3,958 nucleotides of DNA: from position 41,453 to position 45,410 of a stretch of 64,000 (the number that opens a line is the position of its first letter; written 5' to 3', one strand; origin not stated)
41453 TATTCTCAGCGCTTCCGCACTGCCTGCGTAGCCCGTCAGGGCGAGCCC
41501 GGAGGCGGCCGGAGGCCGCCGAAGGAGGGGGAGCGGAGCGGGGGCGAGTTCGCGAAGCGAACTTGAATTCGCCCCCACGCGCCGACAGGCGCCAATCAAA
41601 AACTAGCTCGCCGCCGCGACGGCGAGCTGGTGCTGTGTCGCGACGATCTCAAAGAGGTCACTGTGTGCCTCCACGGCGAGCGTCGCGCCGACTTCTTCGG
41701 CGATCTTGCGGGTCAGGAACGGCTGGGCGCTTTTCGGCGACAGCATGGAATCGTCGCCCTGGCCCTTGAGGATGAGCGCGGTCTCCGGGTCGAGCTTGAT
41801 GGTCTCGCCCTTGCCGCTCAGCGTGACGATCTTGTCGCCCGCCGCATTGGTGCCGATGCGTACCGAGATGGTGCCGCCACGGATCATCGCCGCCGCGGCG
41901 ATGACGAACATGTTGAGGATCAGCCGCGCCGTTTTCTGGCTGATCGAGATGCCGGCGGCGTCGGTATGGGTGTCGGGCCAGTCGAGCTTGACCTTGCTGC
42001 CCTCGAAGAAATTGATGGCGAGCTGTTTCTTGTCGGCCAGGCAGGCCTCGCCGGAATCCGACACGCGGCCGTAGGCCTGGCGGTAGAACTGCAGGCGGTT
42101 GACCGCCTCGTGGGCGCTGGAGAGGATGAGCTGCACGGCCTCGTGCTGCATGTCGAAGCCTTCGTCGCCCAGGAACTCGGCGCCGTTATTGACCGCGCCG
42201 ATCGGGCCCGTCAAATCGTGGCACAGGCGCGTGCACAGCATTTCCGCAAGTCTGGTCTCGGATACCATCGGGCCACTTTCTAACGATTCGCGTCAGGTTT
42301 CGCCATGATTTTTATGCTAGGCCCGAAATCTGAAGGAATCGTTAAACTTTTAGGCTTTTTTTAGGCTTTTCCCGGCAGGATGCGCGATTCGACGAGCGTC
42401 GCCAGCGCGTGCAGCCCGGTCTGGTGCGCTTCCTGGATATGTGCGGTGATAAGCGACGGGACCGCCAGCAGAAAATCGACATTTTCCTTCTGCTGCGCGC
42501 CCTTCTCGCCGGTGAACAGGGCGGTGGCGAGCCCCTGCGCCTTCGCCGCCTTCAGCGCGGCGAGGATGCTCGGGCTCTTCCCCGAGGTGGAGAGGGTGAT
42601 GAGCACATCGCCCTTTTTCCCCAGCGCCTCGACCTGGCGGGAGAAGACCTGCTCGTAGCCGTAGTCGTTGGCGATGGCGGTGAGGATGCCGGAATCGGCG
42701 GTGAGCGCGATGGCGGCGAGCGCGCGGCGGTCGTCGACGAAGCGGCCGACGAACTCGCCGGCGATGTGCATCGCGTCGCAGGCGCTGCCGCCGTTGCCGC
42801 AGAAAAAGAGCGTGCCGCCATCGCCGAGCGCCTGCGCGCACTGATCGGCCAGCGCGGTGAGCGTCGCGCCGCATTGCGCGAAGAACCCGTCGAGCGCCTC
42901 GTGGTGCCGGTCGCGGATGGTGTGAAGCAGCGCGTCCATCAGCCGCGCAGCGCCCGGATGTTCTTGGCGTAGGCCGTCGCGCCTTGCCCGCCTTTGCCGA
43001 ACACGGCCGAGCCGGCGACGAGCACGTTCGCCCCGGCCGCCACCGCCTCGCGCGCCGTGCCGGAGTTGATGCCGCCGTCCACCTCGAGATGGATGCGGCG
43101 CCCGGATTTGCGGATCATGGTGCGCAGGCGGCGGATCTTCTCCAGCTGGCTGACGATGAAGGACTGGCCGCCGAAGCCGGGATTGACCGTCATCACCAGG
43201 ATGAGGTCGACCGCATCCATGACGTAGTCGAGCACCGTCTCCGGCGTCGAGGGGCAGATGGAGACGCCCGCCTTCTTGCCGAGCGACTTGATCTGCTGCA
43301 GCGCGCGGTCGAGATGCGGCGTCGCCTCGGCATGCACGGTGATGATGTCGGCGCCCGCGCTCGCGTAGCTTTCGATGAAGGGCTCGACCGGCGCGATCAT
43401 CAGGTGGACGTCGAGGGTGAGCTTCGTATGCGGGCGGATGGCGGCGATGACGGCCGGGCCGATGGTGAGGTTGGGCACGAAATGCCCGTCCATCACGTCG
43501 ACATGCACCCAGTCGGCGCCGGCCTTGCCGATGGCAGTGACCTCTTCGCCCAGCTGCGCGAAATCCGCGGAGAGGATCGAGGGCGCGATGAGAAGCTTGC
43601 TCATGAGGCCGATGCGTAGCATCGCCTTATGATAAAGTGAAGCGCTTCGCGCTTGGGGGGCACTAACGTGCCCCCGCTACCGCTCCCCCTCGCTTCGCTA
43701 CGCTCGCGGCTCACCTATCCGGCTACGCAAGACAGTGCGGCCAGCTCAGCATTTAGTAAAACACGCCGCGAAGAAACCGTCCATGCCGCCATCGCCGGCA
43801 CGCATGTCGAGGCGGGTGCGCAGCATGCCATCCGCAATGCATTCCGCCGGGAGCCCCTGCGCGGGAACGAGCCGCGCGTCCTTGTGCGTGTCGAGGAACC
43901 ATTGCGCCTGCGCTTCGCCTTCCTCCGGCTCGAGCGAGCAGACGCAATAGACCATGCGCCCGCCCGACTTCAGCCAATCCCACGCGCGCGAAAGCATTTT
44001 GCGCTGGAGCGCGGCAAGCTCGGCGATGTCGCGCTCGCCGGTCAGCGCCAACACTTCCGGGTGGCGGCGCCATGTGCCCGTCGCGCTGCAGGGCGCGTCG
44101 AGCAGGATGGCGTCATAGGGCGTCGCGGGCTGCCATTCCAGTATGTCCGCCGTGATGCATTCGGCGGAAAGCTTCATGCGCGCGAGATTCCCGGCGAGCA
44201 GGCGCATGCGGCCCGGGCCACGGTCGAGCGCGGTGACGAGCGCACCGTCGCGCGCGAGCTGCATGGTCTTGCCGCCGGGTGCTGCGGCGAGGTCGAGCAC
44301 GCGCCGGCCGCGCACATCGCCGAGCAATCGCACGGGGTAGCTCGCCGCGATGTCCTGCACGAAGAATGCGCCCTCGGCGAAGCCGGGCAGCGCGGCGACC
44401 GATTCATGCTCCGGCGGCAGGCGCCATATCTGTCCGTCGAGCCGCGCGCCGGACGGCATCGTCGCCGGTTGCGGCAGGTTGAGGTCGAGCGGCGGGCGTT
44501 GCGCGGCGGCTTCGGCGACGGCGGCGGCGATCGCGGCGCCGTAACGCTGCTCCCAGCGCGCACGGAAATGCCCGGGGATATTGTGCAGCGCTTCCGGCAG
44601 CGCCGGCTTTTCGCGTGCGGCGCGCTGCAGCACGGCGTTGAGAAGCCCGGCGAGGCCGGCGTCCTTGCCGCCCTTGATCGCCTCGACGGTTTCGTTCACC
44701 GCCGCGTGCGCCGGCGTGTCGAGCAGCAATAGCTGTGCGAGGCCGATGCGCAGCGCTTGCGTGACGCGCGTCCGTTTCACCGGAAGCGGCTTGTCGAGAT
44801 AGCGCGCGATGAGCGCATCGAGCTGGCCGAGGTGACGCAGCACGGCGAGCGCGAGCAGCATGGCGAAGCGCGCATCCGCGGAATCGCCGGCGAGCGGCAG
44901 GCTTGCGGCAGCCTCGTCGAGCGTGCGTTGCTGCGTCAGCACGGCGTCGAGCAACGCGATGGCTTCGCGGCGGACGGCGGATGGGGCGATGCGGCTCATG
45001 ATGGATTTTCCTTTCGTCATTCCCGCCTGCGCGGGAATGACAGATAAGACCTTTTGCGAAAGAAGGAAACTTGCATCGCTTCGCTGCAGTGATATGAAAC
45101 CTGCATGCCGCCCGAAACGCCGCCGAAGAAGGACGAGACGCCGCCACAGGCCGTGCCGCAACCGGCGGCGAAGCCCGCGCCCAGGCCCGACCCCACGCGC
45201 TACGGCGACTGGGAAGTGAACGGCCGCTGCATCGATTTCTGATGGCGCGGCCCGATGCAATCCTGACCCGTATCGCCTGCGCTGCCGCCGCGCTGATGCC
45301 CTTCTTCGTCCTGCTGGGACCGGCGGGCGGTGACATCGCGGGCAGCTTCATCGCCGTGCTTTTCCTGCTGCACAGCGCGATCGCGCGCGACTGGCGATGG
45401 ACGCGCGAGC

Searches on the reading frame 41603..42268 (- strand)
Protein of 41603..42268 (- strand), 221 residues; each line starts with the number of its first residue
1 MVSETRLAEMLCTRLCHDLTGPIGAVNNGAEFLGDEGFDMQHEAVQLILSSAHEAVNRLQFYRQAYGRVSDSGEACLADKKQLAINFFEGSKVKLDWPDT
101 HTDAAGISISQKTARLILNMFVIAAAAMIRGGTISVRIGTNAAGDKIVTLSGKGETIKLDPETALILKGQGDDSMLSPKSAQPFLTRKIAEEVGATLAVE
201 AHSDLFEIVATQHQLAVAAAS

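Call 19: search_protein_families(library=pfam, proteins=[window:41603-42268:-])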
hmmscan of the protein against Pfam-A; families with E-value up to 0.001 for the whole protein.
window:41603-42268:- (221 aa): 1 family
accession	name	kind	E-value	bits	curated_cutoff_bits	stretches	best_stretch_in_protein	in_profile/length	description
PF10090.15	HPTransfase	-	1.1e-25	90.2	22.9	1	79-202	3-120/123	Histidine phosphotransferase C-terminal domain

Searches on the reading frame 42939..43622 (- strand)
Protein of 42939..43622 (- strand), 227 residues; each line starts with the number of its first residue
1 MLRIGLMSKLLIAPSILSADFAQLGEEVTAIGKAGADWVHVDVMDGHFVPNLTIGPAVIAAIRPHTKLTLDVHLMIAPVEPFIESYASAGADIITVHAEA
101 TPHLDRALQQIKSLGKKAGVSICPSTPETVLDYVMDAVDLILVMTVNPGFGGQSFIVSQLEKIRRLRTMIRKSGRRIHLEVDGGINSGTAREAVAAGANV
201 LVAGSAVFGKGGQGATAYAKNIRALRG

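Call 19: search_protein_families(library=pfam, proteins=[window:42939-43622:-])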
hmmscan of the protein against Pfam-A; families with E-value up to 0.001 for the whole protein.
window:42939-43622:- (227 aa): 2 families
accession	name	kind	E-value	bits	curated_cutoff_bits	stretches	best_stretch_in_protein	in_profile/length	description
PF00834.25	Ribul_P_3_epim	-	4.6e-84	281.2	21.1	1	12-208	2-198/198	Ribulose-phosphate 3 epimerase family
PF00215.30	OMPdecase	-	0.0003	21.2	27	1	86-217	74-218/221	Orotidine 5'-phosphate decarboxylase / HUMPS family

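Call 26: find_encoding_contigs(protein=window:42939-43622:-, flank=10000, max_places=4)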
Protein window:42939-43622:- (227 aa): 1 contig read that carries it; 1 place shown.
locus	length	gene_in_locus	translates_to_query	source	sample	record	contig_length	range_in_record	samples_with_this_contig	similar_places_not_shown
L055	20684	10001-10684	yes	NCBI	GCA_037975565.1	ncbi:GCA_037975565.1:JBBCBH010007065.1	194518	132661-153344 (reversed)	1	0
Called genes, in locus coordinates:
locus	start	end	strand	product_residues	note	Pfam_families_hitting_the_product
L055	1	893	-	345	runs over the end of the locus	PF05496:RuvB_N, PF00004:AAA, PF07728:AAA_5 (weak), PF17864:AAA_lid_4, PF05491:WHD_RuvB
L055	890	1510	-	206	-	PF01330:RuvA_N, PF14520:HHH_5, PF07499:RuvA_C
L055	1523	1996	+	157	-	PF03013:Pyr_excise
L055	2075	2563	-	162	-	PF02075:RuvC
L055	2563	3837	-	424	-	-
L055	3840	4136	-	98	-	PF01709:Transcrip_reg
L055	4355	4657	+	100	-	-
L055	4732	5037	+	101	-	-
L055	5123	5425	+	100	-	-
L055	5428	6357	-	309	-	-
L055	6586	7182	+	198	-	PF06081:ArAE_1, PF13515:FUSC_2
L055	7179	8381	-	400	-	PF04932:Wzy_C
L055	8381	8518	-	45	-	-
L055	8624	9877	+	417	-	PF01029:NusB, PF01189:Methyltr_RsmB-F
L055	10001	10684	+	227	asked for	PF00834:Ribul_P_3_epim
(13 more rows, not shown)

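Call 51: find_homologous_proteins(query=window:42939-43622:-, max_evalue=1e-60)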
Query window:42939-43622:- (227 aa): 7932 proteins with E <= 1e-60 among 8000 candidates; the best 120 are listed.
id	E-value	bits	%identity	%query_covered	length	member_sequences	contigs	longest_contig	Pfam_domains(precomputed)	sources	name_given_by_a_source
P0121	2.7e-137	473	100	97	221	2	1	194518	PF00834.26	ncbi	ncbi:MAG: ribulose-phosphate 3-epimerase [Alphaproteobacteria bacterium]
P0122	1.7e-104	366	78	97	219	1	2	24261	PF00834.26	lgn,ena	-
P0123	1.1e-103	363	76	98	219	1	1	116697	PF00215.31,PF00834.26,PF01729.26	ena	-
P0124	2.3e-101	356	77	98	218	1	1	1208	PF00834.26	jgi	jgi:ribulose-phosphate 3-epimerase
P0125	8.2e-101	354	77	97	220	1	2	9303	PF00834.26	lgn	-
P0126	1.6e-100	353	78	96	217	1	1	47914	PF00834.26,PF01729.26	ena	-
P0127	2.9e-100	352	77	96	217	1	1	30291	PF00834.26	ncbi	-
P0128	7.1e-100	351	76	97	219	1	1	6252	PF00215.31,PF00834.26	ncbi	-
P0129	1.0e-98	347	76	97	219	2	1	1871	PF00834.26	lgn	-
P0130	4.9e-98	345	76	96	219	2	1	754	PF00834.26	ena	-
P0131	6.1e-97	341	76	97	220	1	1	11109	PF00834.26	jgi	jgi:ribulose-phosphate 3-epimerase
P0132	6.7e-97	341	72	96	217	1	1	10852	PF00834.26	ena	-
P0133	9.4e-97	341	75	97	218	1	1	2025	PF00834.26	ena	-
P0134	1.8e-96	340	74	97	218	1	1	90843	PF00834.26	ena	-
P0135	5.8e-96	338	75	97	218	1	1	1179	PF00834.26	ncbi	-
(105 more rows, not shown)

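Call 52: find_encoding_contigs(protein=P0126, flank=10000, max_places=1)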
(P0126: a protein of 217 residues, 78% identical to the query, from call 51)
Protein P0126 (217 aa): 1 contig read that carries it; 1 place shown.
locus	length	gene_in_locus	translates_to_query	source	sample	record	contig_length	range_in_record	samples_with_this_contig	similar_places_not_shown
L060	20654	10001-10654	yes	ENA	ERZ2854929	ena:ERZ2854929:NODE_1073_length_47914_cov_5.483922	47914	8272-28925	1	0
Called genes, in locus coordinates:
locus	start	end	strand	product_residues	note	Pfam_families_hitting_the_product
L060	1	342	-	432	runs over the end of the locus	PF04052:TolB_N, PF26550:Tricorn_2nd (weak), PF26549:Tricorn_N, PF26550:Tricorn_2nd, PF07676:PD40, PF26549:Tricorn_N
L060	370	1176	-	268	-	-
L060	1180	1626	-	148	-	PF02472:ExbD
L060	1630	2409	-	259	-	PF01618:MotA_ExbB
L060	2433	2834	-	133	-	PF13279:4HBT_2, PF03061:4HBT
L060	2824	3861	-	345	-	PF05496:RuvB_N, PF00004:AAA, PF07728:AAA_5, PF17864:AAA_lid_4, PF05491:WHD_RuvB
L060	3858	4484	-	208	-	PF01330:RuvA_N, PF00633:HHH (faint), PF14520:HHH_5, PF07499:RuvA_C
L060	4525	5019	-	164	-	PF02075:RuvC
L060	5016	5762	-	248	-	PF20772:TACO1_YebC_N, PF01709:Transcrip_reg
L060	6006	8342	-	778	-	-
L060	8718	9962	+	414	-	PF01029:NusB, PF01728:FtsJ, PF01189:Methyltr_RsmB-F, PF13649:Methyltransf_25, PF13847:Methyltransf_31 (weak)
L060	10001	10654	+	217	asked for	PF00834:Ribul_P_3_epim, PF01729:QRPTase_C (faint)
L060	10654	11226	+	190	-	PF13580:SIS_2, PF01380:SIS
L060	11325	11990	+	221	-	PF10090:HPTransfase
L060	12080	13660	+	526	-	PF01627:Hpt, PF01584:CheW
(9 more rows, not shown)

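Call 53: find_encoding_contigs(protein=P0123, flank=10000, max_places=1)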
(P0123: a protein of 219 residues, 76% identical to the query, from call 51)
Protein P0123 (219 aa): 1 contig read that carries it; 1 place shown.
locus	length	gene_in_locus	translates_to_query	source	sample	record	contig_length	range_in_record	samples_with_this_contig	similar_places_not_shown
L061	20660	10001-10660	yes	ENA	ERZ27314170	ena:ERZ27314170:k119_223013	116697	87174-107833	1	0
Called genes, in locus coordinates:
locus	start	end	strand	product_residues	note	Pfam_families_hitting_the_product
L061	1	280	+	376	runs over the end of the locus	PF04230:PS_pyruv_trans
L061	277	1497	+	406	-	PF13439:Glyco_transf_4 (weak), PF20706:GT4-conflict, PF00534:Glycos_transf_1, PF13692:Glyco_trans_1_4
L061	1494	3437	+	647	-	PF01757:Acyl_transf_3, PF19040:SGNH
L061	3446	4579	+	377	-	PF20706:GT4-conflict, PF00534:Glycos_transf_1, PF13692:Glyco_trans_1_4, PF13524:Glyco_trans_1_2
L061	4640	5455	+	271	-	-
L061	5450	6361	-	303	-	PF13640:2OG-FeII_Oxy_3, PF13661:2OG-FeII_Oxy_4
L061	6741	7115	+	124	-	PF20432:Xre-like-HTH, PF09722:Xre_MbcA_ParS_C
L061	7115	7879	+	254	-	PF08808:RES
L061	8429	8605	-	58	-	PF07896:DUF1674 (weak)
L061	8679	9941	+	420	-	PF01029:NusB, PF01189:Methyltr_RsmB-F, PF13649:Methyltransf_25 (weak), PF13847:Methyltransf_31 (weak)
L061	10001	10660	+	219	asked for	PF00834:Ribul_P_3_epim, PF01729:QRPTase_C (faint), PF00215:OMPdecase (weak)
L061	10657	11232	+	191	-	PF13580:SIS_2, PF01380:SIS (faint)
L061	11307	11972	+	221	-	PF10090:HPTransfase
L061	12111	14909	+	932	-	PF01627:Hpt, PF02895:H-kinase_dim, PF02518:HATPase_c, PF01584:CheW, PF00072:Response_reg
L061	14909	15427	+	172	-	PF01584:CheW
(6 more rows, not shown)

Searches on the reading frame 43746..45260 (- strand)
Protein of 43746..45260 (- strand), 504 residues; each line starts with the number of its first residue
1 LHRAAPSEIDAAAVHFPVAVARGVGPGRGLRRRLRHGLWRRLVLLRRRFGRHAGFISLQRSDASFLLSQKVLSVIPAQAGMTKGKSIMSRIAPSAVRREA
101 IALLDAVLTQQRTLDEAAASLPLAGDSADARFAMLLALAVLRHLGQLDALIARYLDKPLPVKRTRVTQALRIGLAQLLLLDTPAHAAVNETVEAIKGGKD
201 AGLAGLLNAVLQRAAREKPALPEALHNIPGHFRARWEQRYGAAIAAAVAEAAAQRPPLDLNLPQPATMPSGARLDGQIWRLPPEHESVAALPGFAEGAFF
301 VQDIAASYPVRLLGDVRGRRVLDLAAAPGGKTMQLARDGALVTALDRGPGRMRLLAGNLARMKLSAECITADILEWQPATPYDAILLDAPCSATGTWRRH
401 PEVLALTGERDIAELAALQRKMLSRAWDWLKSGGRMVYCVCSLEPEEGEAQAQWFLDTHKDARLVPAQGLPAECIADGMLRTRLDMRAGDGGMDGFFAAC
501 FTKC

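Call 19: search_protein_families(library=pfam, proteins=[window:43746-45260:-])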
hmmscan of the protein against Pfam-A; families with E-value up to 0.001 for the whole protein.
window:43746-45260:- (504 aa): 3 families
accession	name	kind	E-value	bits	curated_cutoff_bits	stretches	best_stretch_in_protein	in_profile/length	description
PF01189.24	Methyltr_RsmB-F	-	2.4e-41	142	27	1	316-501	7-198/199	16S rRNA methyltransferase RsmB/F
PF01029.23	NusB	-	1.5e-20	74.3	23.1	1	96-216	3-133/133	NusB family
PF13649.12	Methyltransf_25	-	5.3e-05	24.3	27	1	321-387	1-70/97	Methyltransferase domain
